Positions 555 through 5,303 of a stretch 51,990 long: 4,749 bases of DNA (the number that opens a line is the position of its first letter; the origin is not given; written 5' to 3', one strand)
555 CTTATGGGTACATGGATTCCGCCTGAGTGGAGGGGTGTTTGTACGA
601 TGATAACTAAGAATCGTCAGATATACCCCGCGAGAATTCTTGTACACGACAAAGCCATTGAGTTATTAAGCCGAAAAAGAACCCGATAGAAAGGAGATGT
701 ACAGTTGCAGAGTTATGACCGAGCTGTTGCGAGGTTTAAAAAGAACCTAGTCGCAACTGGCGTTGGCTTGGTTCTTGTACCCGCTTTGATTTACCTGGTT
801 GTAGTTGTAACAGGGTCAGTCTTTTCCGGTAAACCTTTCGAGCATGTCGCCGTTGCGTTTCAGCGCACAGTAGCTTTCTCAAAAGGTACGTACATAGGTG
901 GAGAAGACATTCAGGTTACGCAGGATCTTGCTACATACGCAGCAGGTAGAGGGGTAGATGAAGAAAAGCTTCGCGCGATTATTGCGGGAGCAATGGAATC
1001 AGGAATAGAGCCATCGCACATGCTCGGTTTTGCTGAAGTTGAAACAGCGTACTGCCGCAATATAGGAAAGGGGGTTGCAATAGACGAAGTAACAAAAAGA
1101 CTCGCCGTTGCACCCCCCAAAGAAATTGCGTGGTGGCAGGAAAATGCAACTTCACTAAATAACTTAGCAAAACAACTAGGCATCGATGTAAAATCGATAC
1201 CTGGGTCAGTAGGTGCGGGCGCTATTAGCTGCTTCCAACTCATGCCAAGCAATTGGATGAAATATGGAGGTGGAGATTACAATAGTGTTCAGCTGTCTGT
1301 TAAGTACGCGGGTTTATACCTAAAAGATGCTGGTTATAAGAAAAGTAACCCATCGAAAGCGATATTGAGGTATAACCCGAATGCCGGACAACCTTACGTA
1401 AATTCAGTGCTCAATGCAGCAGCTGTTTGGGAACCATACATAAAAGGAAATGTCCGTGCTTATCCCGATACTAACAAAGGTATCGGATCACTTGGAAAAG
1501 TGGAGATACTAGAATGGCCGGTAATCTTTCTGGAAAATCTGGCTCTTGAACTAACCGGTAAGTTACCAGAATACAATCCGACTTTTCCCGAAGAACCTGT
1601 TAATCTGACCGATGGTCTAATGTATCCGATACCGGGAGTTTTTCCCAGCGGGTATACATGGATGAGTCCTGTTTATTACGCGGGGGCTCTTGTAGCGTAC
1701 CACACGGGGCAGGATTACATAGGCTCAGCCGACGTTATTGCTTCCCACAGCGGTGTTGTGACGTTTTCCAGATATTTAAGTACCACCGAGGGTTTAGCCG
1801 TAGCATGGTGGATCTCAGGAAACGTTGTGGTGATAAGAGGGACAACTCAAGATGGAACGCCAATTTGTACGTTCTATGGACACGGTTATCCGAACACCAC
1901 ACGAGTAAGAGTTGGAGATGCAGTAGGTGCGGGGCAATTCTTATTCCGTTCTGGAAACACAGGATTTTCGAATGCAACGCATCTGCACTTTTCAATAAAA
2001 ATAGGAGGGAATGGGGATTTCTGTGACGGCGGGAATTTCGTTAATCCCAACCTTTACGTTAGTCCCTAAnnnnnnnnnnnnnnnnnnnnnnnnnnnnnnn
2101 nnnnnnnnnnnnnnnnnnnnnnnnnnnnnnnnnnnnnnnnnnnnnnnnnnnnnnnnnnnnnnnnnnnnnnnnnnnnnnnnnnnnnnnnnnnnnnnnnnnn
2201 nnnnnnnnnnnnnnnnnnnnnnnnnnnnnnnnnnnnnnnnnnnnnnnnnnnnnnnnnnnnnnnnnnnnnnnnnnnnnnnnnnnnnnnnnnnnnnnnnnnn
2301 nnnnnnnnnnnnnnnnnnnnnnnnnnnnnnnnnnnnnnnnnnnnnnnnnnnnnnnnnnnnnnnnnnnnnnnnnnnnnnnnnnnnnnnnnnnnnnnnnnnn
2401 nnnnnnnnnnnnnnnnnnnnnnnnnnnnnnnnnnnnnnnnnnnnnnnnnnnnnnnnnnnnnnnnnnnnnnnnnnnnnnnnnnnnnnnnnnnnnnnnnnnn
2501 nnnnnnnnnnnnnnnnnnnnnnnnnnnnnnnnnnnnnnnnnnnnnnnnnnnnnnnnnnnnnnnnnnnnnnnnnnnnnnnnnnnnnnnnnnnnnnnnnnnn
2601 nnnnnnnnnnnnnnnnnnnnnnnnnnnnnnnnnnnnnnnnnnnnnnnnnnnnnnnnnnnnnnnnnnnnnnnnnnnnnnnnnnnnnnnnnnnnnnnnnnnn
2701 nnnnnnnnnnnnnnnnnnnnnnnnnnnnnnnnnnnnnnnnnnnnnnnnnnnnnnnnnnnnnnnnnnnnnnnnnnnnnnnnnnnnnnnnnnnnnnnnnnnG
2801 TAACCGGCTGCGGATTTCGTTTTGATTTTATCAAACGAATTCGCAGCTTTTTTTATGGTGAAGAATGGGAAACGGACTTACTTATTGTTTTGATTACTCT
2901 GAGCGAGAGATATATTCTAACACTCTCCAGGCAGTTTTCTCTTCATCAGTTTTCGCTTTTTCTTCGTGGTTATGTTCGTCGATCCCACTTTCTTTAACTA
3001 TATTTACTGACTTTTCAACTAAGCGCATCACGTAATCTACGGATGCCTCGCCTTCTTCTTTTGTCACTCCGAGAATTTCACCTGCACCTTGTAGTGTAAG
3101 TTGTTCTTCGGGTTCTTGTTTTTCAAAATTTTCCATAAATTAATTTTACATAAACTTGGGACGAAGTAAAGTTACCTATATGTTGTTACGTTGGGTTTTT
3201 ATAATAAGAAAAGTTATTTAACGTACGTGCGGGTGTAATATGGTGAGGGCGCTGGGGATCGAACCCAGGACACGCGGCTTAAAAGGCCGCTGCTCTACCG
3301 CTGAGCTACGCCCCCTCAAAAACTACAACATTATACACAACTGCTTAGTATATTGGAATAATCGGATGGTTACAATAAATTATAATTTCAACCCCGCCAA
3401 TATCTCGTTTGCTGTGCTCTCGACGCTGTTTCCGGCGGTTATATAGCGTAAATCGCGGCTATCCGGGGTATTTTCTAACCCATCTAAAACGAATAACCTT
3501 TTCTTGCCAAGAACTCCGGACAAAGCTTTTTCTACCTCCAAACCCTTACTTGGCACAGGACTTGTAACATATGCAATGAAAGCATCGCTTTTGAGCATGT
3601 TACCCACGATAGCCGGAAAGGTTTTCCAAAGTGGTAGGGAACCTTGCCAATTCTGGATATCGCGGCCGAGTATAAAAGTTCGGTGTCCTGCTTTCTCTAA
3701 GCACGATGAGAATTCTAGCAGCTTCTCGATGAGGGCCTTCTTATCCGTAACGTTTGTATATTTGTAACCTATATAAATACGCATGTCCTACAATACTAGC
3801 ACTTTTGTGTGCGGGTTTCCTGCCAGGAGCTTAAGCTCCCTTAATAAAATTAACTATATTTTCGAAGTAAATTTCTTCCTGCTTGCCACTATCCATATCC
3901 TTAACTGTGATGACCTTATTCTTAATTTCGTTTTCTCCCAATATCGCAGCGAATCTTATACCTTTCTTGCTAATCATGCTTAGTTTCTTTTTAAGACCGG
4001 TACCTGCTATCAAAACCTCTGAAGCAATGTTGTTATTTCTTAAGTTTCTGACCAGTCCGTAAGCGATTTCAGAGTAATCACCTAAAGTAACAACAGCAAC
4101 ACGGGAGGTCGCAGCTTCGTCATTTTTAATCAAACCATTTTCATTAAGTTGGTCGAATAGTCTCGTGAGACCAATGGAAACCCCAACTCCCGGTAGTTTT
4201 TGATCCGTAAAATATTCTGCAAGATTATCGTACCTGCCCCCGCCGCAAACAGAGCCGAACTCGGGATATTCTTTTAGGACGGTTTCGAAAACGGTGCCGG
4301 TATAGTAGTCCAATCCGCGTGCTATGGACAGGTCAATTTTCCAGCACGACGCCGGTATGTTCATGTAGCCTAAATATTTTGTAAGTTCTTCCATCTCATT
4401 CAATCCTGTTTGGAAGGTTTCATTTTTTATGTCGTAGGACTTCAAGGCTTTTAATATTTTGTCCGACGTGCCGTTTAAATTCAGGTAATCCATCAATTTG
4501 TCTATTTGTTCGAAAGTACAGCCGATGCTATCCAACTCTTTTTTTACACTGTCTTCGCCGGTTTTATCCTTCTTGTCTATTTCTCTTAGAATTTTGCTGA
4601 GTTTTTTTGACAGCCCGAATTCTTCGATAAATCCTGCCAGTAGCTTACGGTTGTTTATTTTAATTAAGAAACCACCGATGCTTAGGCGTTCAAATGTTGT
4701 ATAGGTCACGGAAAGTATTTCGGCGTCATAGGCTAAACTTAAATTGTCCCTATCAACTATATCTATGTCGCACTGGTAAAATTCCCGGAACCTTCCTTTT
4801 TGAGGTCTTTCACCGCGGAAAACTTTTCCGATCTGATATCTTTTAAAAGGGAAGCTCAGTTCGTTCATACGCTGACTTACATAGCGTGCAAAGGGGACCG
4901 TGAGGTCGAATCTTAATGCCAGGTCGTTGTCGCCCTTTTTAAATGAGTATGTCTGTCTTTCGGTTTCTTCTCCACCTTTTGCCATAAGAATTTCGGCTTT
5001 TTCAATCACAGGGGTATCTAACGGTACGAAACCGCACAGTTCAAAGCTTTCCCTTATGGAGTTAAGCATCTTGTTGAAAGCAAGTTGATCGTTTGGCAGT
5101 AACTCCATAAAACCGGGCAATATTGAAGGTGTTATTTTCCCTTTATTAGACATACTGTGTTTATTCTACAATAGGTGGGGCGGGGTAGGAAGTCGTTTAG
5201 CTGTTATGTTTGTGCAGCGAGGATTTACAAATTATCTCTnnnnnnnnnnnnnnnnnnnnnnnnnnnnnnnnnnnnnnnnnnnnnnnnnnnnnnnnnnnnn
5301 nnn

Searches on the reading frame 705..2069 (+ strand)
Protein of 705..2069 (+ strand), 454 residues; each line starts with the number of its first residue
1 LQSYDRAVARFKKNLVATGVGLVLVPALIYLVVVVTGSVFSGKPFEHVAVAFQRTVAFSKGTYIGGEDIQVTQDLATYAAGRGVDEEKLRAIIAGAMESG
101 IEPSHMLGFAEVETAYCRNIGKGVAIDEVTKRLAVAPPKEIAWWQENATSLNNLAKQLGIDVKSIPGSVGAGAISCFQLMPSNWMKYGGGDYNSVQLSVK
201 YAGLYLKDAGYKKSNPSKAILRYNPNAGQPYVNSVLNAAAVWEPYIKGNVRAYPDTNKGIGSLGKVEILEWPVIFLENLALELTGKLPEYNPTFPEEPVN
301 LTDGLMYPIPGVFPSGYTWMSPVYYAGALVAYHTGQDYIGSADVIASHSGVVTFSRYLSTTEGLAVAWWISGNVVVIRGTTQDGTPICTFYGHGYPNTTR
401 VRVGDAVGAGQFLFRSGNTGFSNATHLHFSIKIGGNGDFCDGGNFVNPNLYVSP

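Call 69: search_protein_families(library=pfam, proteins=[window:705-2069:+], max_evalue=0.001)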
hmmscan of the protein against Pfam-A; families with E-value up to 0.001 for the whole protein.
window:705-2069:+ (454 aa): 2 families
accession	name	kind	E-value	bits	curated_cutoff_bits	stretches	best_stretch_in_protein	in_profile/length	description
PF01551.29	Peptidase_M23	-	9.7e-12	45.4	28.7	1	332-435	2-91/96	Peptidase family M23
PF13406.11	SLT_2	-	2.9e-08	33.7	24.3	1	96-189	81-171/292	Transglycosylase SLT domain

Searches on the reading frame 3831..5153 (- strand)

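Call 69: search_protein_families(library=pfam, proteins=[window:3831-5153:-], max_evalue=0.001)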
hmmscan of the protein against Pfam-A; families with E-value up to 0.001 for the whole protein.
window:3831-5153:- (440 aa): 5 families
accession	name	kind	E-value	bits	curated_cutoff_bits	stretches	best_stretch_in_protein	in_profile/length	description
PF13393.11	tRNA-synt_His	-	6.6e-41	141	25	1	14-332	1-308/308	Histidyl-tRNA synthetase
PF03129.25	HGTP_anticodon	-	9.9e-15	54.9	21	1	352-438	2-92/94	Anticodon binding domain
PF00587.30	tRNA-synt_2b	-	2.3e-08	34.7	29.3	1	74-313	6-143/179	tRNA synthetase class II core domain (G, H, P, S and T)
PF00152.25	tRNA-synt_2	-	2.3e-05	24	25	1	27-133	26-122/308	tRNA synthetases class II (D, K and N)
PF01409.25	tRNA-synt_2d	-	0.00041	20.4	19.8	1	27-147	20-146/246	tRNA synthetases class II core domain (F)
